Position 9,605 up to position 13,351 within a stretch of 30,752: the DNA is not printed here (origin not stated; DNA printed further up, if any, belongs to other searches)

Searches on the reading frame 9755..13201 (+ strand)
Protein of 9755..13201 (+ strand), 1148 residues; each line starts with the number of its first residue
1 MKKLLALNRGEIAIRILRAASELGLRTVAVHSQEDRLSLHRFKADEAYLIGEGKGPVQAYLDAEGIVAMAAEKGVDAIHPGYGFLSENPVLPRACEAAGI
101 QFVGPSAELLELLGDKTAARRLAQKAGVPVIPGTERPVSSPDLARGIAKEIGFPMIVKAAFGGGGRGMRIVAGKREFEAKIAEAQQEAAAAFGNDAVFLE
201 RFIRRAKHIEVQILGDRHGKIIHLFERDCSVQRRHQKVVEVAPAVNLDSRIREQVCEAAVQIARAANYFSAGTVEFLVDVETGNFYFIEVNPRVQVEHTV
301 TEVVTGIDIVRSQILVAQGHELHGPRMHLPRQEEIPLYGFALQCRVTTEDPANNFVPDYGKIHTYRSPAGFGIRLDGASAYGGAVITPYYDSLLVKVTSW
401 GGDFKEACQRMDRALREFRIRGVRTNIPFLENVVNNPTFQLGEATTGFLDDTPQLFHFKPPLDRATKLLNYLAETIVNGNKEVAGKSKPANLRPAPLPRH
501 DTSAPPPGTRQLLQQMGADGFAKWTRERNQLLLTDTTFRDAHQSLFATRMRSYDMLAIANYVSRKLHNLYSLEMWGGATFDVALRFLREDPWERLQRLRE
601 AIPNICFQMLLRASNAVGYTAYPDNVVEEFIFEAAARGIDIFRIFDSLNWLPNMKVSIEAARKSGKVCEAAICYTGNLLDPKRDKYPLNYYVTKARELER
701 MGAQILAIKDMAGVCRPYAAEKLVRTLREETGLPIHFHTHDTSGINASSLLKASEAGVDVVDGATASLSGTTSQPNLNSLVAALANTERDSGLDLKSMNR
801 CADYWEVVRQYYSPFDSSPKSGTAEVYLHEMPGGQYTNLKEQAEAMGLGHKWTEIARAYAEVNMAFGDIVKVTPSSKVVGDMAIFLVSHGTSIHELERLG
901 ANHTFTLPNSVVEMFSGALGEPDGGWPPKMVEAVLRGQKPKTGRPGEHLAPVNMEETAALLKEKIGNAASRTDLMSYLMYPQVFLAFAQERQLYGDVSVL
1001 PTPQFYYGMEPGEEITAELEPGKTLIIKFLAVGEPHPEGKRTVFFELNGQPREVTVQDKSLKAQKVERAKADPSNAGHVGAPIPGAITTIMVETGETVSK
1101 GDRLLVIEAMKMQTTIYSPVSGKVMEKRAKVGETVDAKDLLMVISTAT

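Call 8: search_protein_families(library=pfam, proteins=[window:9755-13201:+], max_evalue=0.001)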
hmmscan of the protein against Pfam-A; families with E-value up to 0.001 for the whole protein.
window:9755-13201:+ (1148 aa): 13 families
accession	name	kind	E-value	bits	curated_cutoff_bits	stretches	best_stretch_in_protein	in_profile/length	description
PF02786.22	CPSase_L_D2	-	5.3e-76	255.2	19.8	1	115-323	1-209/211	Carbamoyl-phosphate synthase L chain, ATP binding domain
PF02436.23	PYC_OADA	-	3.2e-71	239.7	27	1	826-1028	1-201/201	Conserved carboxylase domain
PF00289.28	Biotin_carb_N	-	1.2e-38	132.4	25.5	1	2-109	3-109/110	Biotin carboxylase, N-terminal domain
PF02785.25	Biotin_carb_C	-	5.6e-34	116.9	32.4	1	343-450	1-107/108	Biotin carboxylase C-terminal domain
PF00364.28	Biotin_lipoyl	-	7.5e-15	55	22.1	1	1079-1144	3-73/73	Biotin-requiring enzyme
PF00682.25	HMGL-like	-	1.6e-12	47.9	29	1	685-802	138-257/260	HMGL-like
PF07478.18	Dala_Dala_lig_C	-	1.5e-10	41.4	24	1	142-292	26-174/204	D-ala D-ala ligase C-terminus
PF02222.28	ATP-grasp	-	2.8e-09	37.3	27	1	138-294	16-163/179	ATP-grasp domain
PF13437.12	HlyD_3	-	1.4e-06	29.4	22.2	0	1115-1145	1-31/106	HlyD family secretion protein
PF16576.10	HlyD_D23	-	9.2e-06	25.5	30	0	1111-1145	106-140/214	Barrel-sandwich domain of CusB or HlyD membrane-fusion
PF02655.19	ATP-grasp_3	-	1.4e-05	25.7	23.2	1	143-295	22-158/160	ATP-grasp domain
PF01597.25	GCV_H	-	1.4e-05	25.4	22.2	1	1091-1133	38-80/122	Glycine cleavage H-protein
PF08443.16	RimK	-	0.00063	19.8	21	0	142-309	29-180/188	RimK-like ATP-grasp domain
